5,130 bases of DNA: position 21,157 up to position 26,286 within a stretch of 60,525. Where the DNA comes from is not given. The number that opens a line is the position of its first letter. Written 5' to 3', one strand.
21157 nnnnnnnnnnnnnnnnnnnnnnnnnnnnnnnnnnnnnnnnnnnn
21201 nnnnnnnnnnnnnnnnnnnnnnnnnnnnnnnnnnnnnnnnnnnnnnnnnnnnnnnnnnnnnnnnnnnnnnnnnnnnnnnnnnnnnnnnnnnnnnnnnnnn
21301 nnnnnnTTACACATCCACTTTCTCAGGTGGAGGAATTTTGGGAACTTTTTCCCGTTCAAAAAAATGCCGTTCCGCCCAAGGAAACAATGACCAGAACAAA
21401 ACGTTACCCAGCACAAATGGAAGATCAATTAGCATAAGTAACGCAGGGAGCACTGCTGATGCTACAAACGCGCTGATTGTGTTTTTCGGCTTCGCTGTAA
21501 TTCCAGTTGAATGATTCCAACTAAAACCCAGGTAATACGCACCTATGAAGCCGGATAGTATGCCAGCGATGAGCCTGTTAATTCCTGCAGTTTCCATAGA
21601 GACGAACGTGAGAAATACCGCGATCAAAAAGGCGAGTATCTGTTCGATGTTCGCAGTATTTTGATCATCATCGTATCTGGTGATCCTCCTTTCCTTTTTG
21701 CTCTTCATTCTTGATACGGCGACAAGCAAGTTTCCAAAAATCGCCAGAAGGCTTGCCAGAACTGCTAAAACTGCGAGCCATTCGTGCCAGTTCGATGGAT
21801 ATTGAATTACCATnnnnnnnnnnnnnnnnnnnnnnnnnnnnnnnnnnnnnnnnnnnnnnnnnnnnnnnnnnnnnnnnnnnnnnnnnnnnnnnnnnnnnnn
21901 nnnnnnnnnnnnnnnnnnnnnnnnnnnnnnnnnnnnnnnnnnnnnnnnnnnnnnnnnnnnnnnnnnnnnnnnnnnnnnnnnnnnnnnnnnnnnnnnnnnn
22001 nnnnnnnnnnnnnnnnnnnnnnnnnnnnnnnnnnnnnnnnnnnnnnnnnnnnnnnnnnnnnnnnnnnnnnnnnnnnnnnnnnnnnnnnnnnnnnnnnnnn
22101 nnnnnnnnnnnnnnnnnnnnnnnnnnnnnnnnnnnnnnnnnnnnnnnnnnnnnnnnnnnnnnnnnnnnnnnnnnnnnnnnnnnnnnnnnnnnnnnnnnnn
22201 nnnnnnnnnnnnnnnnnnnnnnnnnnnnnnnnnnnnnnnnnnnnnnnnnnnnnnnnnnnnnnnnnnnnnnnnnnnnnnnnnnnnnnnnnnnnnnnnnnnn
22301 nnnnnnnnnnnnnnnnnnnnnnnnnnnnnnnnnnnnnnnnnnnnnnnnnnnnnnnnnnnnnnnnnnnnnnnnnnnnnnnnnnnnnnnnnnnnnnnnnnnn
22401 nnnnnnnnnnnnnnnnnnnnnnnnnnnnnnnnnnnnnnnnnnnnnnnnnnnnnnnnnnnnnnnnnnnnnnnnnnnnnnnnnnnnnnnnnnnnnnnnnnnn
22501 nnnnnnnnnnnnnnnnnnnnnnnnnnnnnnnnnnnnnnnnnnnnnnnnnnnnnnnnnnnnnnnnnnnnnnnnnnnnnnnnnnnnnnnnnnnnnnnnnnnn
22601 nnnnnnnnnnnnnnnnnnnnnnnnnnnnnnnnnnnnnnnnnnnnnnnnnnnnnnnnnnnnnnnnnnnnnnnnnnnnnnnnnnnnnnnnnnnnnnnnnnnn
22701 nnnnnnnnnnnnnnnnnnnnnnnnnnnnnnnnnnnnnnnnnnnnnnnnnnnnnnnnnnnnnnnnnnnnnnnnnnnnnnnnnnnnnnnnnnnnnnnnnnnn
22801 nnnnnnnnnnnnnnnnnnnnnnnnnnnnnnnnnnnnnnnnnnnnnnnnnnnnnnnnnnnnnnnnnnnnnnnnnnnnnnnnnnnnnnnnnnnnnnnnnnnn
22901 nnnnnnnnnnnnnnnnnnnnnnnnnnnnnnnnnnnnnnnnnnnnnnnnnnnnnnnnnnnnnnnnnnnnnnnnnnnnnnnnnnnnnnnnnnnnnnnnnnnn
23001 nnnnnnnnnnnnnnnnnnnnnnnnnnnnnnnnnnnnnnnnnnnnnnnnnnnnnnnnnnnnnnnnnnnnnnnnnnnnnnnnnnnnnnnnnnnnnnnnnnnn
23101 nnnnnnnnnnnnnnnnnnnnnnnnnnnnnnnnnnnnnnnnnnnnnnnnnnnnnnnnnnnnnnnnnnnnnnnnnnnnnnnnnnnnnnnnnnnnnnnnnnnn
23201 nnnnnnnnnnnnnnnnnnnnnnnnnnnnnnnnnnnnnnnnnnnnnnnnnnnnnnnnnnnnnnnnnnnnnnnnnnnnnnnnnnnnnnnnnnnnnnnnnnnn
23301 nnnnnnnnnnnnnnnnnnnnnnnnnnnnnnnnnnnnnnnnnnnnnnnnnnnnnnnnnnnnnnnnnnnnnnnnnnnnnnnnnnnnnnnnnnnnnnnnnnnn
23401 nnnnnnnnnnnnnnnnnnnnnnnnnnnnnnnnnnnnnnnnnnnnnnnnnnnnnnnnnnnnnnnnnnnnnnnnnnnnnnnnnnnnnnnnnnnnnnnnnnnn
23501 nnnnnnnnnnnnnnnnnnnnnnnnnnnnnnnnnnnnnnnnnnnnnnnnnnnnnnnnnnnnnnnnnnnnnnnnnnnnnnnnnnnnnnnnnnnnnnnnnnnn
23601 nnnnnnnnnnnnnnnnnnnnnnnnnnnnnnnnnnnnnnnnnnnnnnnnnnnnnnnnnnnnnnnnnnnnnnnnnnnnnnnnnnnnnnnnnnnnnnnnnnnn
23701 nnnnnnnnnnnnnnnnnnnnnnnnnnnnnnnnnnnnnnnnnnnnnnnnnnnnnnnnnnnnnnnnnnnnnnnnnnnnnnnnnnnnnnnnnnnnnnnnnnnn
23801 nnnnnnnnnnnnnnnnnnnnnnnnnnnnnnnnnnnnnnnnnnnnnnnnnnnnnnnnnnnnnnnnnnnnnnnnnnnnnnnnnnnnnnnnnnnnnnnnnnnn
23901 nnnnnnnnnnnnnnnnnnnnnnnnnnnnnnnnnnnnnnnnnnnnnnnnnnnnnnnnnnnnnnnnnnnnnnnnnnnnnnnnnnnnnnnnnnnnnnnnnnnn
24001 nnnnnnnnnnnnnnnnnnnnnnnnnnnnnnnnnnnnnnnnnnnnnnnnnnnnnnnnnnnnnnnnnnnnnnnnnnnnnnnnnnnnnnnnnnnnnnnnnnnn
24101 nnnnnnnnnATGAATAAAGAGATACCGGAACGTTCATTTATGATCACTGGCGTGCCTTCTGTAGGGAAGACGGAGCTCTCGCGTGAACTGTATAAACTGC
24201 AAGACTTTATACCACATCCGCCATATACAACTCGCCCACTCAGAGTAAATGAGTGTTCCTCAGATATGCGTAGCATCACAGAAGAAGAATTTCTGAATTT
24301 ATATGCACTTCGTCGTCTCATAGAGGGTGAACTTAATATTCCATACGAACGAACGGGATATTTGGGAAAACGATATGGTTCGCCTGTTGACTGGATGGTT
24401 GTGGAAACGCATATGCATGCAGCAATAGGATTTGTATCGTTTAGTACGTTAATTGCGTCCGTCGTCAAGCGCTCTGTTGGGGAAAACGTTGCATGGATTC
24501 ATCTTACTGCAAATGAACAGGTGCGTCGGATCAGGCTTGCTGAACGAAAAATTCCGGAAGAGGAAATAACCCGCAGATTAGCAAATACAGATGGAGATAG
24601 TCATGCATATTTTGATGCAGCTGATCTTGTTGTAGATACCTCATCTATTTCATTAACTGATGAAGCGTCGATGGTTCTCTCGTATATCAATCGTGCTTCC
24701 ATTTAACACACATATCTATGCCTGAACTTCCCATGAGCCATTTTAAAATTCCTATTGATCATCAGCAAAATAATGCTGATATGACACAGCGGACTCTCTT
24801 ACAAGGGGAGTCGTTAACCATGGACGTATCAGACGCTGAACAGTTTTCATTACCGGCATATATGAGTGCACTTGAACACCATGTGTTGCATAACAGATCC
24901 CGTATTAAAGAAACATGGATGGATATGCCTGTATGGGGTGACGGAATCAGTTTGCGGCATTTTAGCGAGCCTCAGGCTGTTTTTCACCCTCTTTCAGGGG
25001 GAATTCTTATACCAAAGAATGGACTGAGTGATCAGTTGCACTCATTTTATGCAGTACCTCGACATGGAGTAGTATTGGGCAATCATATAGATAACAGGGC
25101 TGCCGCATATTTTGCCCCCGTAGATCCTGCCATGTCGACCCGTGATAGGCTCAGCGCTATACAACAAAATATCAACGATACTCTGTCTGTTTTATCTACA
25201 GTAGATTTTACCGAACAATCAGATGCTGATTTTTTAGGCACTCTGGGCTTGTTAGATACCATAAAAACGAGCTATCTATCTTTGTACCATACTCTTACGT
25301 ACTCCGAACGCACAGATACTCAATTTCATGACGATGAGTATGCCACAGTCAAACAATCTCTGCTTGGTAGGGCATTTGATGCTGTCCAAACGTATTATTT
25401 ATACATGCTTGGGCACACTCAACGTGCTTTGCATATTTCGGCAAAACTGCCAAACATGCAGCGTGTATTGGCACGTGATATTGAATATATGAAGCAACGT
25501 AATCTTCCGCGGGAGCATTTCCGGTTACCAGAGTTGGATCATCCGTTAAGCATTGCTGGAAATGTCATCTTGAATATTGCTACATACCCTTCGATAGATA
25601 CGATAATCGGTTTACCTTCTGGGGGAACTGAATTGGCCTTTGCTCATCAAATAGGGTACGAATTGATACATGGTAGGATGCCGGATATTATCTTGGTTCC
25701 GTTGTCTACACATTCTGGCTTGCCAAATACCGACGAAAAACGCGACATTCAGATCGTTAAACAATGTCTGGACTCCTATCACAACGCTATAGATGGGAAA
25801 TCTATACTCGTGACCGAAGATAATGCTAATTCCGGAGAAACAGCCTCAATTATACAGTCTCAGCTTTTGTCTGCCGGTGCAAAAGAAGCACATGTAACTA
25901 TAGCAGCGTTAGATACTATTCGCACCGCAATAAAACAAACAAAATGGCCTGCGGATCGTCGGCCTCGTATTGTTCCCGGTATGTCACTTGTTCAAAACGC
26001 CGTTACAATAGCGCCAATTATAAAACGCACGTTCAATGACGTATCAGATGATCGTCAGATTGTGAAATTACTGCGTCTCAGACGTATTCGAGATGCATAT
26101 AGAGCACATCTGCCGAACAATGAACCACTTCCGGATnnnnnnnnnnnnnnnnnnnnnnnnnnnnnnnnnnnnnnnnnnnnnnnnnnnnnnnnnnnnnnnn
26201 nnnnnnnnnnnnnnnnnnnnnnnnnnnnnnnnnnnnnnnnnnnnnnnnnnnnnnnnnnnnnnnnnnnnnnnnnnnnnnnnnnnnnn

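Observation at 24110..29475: Unrecognised nucleotide-chemistry operon: GMK-like kinase, PRTase-TrpF-HAD fusion, 2-hydroxyacid dehydrogenase (plus CheD-like hydrolase)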

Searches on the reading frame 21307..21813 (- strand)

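Call 3: search_protein_families(library=pfam, proteins=[window:21307-21813:-], max_evalue=0.1)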
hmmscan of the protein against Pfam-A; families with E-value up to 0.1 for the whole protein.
window:21307-21813:- (168 aa): 4 families
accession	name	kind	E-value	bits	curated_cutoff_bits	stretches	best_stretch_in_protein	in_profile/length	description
PF07331.16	TctB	-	0.00022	21.8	29.1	1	18-129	35-127/137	Tripartite tricarboxylate transporter TctB family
PF06965.17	Na_H_antiport_1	-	0.0086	15.4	23.5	1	52-124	192-262/374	Na+/H+ antiporter 1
PF13273.12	DUF4064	-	0.07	13.8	32.1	0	77-114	6-45/102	Protein of unknown function (DUF4064)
PF11368.13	DUF3169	-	0.071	13.1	31.6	0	81-129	12-60/250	Protein of unknown function (DUF3169)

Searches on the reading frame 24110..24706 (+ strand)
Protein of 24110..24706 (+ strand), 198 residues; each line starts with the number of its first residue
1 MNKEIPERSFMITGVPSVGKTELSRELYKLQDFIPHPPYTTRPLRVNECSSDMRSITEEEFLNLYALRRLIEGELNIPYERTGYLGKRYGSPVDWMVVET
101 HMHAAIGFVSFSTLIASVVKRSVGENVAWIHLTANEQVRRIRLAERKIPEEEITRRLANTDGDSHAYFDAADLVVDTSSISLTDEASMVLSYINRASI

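Call 3: search_protein_families(library=pfam, proteins=[window:24110-24706:+], max_evalue=0.1)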
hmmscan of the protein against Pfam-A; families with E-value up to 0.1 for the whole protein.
window:24110-24706:+ (198 aa): 1 family
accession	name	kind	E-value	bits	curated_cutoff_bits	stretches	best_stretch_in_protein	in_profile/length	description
PF13238.12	AAA_18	-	1.6e-07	32.3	29.4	1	11-155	2-120/128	AAA domain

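Call 4: search_protein_families(library=ncbifam, proteins=[window:24110-24706:+], max_evalue=0.1)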
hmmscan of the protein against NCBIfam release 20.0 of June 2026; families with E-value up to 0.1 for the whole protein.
window:24110-24706:+ (198 aa): 3 families
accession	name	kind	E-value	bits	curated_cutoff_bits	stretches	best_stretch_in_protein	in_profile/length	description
TIGR03263.1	guanyl_kin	equivalog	0.00034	20.3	160.45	1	10-164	4-152/180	guanylate kinase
TIGR03574.1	selen_PSTK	equivalog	0.0028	17.1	290.5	0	129-184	99-158/249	L-seryl-tRNA(Sec) kinase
TIGR02322.1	phosphon_PhnN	equivalog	0.019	14.6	156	1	72-173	63-159/179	phosphonate metabolism protein/1,5-bisphosphokinase (PRPP-forming) PhnN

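Call 15: search_solved_structures(query=window:24110-24706:+, max_evalue=1, show_alignments=2)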
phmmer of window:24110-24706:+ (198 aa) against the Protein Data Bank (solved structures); distinct sequences matched with E-value up to 1: 2.
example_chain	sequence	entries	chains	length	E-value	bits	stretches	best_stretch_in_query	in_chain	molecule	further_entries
3akc_A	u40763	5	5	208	0.34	13.8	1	130-195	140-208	Cytidylate kinase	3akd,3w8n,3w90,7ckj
9y9z_A1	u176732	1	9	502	0.99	12.3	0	145-177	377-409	CF4, TGME49_246720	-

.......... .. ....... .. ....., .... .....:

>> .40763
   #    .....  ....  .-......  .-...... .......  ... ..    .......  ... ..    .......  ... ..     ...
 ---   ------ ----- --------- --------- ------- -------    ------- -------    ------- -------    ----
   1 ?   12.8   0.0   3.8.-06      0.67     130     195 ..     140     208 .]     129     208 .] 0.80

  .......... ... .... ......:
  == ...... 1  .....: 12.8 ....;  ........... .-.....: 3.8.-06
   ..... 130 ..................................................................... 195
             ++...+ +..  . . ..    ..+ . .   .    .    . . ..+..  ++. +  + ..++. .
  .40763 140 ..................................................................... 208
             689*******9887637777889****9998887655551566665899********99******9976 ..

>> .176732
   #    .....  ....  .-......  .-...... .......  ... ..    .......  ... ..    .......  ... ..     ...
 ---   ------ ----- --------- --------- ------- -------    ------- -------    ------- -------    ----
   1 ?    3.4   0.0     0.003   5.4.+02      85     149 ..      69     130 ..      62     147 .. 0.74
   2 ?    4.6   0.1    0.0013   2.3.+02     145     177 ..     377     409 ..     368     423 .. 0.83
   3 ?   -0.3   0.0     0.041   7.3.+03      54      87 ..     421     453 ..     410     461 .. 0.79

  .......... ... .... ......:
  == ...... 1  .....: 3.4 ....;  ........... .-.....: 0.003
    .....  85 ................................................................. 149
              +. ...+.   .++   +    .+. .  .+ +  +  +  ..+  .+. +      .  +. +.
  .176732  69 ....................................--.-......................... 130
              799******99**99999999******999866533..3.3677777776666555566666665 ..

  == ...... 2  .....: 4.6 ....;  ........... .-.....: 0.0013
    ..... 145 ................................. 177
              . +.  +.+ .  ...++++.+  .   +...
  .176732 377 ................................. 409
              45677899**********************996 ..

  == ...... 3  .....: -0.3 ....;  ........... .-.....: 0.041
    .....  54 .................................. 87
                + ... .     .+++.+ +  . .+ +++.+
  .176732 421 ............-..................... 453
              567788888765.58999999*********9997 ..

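Call 22: search_protein_families(library=padloc, proteins=[window:24110-24706:+], max_evalue=0.1)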
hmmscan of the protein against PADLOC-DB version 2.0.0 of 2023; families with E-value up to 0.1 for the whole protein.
window:24110-24706:+ (198 aa): 1 family
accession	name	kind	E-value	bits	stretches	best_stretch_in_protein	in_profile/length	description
PDLC02911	VakA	-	0.034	12.7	0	10-50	5-44/163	-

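Call 116: search_protein_families(library=phrogs, proteins=[window:24110-24706:+], max_evalue=0.01)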
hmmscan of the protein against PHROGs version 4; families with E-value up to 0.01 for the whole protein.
window:24110-24706:+ (198 aa): 1 family
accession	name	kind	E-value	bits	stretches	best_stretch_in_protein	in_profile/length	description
phrog_1815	-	other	6.4e-11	43.9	1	10-176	6-162/197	guanylate kinase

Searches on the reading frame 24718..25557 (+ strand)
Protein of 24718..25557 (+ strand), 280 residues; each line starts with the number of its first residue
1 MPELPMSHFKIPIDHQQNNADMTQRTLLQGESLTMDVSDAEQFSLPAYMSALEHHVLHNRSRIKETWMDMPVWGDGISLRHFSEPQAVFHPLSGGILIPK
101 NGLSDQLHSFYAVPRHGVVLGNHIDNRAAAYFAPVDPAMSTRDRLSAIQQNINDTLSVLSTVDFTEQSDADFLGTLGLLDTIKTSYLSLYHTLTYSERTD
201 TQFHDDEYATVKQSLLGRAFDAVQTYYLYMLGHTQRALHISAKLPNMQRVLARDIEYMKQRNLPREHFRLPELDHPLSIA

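Call 23: search_protein_families(library=pfam, proteins=[window:24718-25557:+], max_evalue=1)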
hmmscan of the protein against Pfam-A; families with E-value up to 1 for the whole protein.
window:24718-25557:+ (280 aa): 1 family
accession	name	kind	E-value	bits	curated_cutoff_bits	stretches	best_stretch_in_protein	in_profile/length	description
PF23558.1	TPR_P4H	-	0.021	15.4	27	1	189-249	17-73/91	Prolyl 4-hydroxylase peptide-substrate-binding domain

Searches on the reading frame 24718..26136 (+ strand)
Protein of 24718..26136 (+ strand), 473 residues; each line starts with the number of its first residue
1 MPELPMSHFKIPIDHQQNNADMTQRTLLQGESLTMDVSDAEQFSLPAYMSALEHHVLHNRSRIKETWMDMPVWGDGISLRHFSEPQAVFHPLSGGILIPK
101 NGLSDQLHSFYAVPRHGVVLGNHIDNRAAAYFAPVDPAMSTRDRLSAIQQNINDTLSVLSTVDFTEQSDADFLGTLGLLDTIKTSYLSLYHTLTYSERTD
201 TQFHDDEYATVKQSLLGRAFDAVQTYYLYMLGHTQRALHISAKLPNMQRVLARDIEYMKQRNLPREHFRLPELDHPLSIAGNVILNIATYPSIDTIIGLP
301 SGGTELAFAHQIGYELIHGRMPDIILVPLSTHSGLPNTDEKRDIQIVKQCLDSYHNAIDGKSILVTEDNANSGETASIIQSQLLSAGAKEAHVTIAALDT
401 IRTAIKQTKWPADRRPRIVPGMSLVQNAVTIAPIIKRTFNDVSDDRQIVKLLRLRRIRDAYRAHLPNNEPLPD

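Call 42: search_solved_structures(query=A1, max_evalue=1, show_alignments=2)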
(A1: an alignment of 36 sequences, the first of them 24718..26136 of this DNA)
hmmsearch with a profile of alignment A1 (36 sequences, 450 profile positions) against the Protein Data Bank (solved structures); distinct sequences matched with E-value up to 1: 91 (the best 60 are shown).
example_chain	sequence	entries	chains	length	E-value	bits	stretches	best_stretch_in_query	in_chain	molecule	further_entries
1vdm_A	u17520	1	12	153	1.1e-08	37.3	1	280-385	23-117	purine phosphoribosyltransferase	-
4z1o_A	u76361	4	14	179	1.4e-06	30.4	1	335-382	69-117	Phosphoribosyltransferase | Purine phosphoribosyltransferase (GpT-2)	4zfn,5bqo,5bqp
4lyy_A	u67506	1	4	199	1e-05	27.6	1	251-383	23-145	Hypoxanthine phosphoribosyltransferase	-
3ohp_A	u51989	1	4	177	4e-05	25.6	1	329-385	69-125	Hypoxanthine phosphoribosyltransferase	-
4p81_A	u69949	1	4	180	0.00011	24.1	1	274-383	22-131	Ancestral PyrR protein (Orange)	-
8cag_A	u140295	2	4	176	0.00012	24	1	328-384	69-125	Hypoxanthine phosphoribosyltransferase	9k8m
5knr_A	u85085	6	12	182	0.00013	23.9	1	328-384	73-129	Hypoxanthine-guanine phosphoribosyltransferase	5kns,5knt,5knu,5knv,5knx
1g9s_A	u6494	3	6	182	0.00028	22.8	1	329-384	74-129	HYPOXANTHINE PHOSPHORIBOSYLTRANSFERASE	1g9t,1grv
4rqa_A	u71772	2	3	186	0.00036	22.5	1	334-384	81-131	Hypoxanthine phosphoribosyltransferase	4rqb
1j7j_A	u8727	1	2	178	0.00043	22.2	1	328-384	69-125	hypoxanthine phosphoribosyltransferase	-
4rht_A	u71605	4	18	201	0.00049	22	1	328-385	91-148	Hypoxanthine-guanine phosphoribosyltransferase Hpt | Hypoxanthine-guanine phosphoribosyltransferase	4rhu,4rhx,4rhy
5knp_A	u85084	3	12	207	0.00051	22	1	329-385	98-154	Hypoxanthine-guanine phosphoribosyltransferase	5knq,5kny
4pfq_A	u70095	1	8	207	0.00053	21.9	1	329-385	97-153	Hypoxanthine phosphoribosyltransferase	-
6czf_A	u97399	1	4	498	0.00058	21.8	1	331-384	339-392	Amidophosphoribosyltransferase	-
1ecb_A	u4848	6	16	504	0.00059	21.7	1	331-384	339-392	GLUTAMINE PHOSPHORIBOSYLPYROPHOSPHATE AMIDOTRANSFERASE | Amidophosphoribosyltransferase, PurF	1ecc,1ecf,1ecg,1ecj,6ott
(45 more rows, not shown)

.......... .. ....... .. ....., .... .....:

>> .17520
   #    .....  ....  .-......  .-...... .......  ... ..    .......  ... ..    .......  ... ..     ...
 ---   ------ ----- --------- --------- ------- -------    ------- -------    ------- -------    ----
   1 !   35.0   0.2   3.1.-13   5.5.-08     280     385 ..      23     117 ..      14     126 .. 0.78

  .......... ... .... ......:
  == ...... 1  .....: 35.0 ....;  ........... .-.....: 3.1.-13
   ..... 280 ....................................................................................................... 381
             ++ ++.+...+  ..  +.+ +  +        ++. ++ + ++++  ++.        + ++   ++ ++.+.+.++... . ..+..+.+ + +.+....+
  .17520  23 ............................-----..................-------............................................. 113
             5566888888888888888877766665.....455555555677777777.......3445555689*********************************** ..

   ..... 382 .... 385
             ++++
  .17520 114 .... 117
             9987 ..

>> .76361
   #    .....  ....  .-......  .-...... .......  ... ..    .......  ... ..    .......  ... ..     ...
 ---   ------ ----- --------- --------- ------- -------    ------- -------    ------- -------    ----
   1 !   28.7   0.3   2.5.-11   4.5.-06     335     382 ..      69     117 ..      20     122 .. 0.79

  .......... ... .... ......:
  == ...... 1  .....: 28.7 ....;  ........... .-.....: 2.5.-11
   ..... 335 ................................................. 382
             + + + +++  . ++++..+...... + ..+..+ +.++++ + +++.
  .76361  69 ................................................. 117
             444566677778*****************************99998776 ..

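Call 43: search_protein_families(library=pfam, alignment_id=A1, max_evalue=0.01)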
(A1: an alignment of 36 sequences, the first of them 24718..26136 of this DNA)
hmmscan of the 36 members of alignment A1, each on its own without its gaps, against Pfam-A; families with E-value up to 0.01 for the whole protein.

A. member 1, window:24718-26136:+ (473 aa): 0 families

B. families by the number of members that match (of 36 scanned): 2 families
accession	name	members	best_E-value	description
PF00156.33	Pribosyltran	24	3.4e-10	Phosphoribosyl transferase domain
PF15609.12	PRTase_2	3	0.0019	Phosphoribosyl transferase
